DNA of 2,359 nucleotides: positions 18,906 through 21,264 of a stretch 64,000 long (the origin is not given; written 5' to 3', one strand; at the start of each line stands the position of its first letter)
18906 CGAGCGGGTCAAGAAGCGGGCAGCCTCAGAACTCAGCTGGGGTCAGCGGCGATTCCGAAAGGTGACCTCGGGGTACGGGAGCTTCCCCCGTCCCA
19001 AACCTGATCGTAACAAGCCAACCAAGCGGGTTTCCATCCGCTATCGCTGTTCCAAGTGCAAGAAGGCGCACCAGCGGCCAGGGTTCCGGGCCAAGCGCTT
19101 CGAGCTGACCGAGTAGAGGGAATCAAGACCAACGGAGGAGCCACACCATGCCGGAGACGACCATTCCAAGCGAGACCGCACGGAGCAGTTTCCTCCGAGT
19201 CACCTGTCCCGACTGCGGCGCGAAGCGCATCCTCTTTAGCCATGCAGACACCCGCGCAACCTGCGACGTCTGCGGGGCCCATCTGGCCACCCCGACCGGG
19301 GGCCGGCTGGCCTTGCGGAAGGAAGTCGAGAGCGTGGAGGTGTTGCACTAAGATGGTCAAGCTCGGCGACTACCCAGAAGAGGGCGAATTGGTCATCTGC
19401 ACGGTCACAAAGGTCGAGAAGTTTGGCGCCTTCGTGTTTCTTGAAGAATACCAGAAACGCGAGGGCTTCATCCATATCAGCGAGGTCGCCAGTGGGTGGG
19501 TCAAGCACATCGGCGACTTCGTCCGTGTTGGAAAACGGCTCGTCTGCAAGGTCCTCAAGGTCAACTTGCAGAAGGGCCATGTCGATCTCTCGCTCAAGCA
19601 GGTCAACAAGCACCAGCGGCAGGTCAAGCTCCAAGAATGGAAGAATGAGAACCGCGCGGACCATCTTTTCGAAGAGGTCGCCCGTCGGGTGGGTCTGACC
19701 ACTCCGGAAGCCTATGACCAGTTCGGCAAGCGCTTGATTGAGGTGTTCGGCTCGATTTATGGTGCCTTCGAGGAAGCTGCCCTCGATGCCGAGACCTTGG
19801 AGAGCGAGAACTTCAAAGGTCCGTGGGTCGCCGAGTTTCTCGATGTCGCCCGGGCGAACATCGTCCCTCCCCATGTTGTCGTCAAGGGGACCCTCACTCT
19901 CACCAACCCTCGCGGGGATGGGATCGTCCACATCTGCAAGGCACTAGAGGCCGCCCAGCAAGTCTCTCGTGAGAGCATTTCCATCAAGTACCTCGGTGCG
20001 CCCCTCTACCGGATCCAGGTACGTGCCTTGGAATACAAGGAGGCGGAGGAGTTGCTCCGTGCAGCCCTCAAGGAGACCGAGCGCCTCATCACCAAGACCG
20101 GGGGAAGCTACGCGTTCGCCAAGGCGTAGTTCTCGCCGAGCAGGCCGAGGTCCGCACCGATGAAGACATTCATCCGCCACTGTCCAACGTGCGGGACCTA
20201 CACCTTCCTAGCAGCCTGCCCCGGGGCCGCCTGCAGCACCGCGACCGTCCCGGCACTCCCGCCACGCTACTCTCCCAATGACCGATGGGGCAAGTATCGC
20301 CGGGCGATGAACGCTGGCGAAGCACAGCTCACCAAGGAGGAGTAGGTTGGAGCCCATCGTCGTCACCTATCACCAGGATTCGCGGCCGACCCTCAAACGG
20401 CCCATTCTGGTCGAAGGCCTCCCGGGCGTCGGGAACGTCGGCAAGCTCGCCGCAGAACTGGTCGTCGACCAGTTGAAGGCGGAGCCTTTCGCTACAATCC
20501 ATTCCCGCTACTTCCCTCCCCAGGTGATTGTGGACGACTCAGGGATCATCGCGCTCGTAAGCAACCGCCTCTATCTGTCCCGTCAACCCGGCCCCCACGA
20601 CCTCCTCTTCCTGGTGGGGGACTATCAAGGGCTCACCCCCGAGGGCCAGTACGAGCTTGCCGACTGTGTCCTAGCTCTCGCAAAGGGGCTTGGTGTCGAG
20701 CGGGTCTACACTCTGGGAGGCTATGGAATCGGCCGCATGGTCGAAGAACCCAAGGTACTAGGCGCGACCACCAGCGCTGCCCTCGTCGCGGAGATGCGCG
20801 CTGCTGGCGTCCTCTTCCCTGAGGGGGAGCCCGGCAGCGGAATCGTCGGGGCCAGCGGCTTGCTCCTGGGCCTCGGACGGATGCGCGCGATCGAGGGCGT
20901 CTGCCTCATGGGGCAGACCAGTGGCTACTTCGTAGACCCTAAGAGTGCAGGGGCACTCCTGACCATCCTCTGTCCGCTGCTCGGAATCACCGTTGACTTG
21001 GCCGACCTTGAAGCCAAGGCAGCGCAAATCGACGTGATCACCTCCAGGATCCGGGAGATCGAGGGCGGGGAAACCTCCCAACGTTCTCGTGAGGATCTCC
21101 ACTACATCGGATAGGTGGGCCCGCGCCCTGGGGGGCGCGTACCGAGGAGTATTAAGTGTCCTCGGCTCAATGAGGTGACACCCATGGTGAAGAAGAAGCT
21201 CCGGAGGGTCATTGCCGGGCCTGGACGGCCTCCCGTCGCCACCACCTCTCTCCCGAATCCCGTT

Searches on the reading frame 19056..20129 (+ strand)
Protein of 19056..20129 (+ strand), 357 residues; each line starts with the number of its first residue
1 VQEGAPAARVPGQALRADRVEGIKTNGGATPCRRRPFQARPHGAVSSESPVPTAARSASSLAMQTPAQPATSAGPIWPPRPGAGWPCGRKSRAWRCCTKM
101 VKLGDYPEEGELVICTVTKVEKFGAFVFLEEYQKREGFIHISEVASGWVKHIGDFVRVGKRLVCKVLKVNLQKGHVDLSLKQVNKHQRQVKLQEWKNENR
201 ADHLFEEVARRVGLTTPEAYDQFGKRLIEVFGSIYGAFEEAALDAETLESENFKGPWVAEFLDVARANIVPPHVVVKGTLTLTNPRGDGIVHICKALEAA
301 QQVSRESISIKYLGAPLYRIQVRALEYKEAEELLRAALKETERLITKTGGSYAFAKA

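Call 38: search_protein_families(library=pfam, proteins=[window:19056-20129:+], max_evalue=0.001)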
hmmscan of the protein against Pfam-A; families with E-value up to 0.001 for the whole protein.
window:19056-20129:+ (357 aa): 3 families
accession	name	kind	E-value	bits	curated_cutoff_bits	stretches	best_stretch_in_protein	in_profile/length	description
PF07541.17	EIF_2_alpha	-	1.6e-21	76.9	22.8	1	219-327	1-114/114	Eukaryotic translation initiation factor 2 alpha subunit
PF00575.29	S1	-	2e-13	51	22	1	106-181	1-74/74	S1 RNA binding domain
PF23459.1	S1_RRP5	-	7.9e-06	26.8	27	1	108-180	2-72/72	RRP5 S1 domain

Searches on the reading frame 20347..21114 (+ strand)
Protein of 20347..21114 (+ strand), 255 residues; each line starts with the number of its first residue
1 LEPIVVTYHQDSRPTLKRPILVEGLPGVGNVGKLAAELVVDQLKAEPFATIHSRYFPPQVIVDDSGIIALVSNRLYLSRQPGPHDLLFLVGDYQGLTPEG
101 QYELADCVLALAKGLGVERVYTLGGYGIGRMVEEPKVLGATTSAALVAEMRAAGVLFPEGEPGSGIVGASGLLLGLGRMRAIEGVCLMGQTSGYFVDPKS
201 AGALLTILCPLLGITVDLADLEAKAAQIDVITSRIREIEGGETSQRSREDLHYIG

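Call 38: search_protein_families(library=pfam, proteins=[window:20347-21114:+], max_evalue=0.001)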
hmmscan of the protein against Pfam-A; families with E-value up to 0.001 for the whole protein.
window:20347-21114:+ (255 aa): 1 family
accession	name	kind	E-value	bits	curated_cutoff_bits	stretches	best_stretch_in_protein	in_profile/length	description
PF09754.15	PAC2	-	9.1e-56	189.5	25.8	1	21-232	1-211/215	PAC2 family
